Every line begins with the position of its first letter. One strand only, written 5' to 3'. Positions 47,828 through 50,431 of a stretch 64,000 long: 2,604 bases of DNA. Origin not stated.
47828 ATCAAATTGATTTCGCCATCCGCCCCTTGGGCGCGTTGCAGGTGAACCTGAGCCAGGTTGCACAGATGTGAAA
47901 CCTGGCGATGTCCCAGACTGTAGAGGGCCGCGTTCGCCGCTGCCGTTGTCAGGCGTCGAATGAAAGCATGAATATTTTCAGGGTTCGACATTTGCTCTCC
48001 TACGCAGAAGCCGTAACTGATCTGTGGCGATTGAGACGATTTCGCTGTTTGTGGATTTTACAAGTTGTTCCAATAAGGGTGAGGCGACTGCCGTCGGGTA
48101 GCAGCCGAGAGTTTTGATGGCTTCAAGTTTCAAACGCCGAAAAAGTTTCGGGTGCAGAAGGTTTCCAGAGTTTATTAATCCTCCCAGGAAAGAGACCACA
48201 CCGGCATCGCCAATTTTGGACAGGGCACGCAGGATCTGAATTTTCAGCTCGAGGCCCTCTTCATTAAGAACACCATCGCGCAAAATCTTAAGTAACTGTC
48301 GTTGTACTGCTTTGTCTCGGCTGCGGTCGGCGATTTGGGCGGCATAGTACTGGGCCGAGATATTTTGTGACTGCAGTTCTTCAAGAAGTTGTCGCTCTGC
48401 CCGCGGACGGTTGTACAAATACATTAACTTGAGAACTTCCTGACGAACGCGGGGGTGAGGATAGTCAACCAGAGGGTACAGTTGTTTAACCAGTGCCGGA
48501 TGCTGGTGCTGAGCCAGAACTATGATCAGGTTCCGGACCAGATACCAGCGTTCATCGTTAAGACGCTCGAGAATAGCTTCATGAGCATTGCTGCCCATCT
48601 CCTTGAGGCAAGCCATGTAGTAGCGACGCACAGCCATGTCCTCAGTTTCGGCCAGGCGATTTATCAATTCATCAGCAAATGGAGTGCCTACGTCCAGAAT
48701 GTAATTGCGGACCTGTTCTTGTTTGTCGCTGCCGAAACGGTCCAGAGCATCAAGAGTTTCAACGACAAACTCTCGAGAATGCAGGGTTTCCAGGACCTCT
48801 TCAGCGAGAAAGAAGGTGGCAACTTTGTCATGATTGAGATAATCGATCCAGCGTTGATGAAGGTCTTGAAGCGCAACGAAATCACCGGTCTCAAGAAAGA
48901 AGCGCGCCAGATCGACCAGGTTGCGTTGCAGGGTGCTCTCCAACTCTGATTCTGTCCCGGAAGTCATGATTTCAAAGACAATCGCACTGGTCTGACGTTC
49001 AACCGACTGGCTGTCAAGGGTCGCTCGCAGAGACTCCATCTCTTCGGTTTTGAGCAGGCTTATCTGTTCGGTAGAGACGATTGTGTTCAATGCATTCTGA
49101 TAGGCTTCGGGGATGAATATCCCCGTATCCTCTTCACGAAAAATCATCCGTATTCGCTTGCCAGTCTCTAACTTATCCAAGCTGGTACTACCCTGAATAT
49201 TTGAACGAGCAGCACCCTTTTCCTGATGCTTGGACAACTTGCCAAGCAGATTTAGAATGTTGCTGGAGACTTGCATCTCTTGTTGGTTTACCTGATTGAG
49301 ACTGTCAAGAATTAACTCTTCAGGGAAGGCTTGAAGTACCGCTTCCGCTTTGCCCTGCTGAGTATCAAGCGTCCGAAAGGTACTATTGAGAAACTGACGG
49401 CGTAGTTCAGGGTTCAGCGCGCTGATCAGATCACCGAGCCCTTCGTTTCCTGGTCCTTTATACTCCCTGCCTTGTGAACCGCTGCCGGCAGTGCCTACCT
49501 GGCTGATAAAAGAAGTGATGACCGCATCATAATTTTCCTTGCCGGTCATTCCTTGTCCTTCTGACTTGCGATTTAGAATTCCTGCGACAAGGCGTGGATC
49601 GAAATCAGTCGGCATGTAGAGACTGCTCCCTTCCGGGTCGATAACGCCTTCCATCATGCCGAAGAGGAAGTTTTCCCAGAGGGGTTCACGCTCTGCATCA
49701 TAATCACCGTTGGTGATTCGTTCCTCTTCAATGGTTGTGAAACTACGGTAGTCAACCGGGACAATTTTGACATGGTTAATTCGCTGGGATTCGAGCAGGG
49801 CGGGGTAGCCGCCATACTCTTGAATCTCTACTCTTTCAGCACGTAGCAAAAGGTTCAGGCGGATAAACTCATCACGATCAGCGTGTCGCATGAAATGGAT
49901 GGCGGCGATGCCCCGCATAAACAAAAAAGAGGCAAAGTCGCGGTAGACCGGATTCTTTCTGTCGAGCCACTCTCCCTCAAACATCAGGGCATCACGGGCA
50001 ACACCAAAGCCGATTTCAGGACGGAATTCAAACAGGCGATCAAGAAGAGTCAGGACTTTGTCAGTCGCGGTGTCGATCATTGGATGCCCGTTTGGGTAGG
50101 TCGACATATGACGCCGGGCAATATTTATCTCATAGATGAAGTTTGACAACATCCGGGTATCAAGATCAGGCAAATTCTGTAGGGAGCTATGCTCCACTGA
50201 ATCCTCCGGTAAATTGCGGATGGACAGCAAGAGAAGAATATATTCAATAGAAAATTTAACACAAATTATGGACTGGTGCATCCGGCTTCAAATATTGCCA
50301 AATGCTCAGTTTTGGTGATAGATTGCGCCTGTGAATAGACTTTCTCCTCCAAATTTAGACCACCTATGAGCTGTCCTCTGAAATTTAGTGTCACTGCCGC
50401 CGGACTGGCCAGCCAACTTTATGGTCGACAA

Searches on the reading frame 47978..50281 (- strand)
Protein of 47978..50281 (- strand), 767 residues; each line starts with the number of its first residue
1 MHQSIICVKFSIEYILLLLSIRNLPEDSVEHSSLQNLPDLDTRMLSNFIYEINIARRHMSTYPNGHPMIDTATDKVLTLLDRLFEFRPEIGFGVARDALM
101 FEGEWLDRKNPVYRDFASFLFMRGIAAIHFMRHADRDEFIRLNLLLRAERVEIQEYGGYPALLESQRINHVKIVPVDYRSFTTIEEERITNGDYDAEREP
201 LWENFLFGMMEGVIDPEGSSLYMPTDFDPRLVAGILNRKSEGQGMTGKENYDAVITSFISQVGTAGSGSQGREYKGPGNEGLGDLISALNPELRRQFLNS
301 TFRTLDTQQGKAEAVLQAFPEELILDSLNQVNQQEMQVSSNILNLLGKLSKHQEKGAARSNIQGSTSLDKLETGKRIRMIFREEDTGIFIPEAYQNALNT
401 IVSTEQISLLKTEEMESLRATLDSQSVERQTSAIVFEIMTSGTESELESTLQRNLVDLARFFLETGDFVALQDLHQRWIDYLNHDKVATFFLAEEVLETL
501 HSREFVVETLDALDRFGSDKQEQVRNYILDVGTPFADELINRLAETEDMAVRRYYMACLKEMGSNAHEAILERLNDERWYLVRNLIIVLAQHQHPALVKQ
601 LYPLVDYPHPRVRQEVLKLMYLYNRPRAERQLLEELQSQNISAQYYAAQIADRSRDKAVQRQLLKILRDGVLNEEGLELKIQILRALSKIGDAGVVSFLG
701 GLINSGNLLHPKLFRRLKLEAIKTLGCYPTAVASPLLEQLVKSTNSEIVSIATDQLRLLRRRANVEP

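Call 47: search_protein_families(library=pfam, proteins=[window:47978-50281:-], max_evalue=0.001)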
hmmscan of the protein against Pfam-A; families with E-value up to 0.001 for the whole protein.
window:47978-50281:- (767 aa): 1 family
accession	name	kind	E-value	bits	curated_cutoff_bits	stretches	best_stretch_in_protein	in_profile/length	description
PF13646.12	HEAT_2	-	3.8e-15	56.4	27.7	1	569-628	3-63/88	HEAT repeats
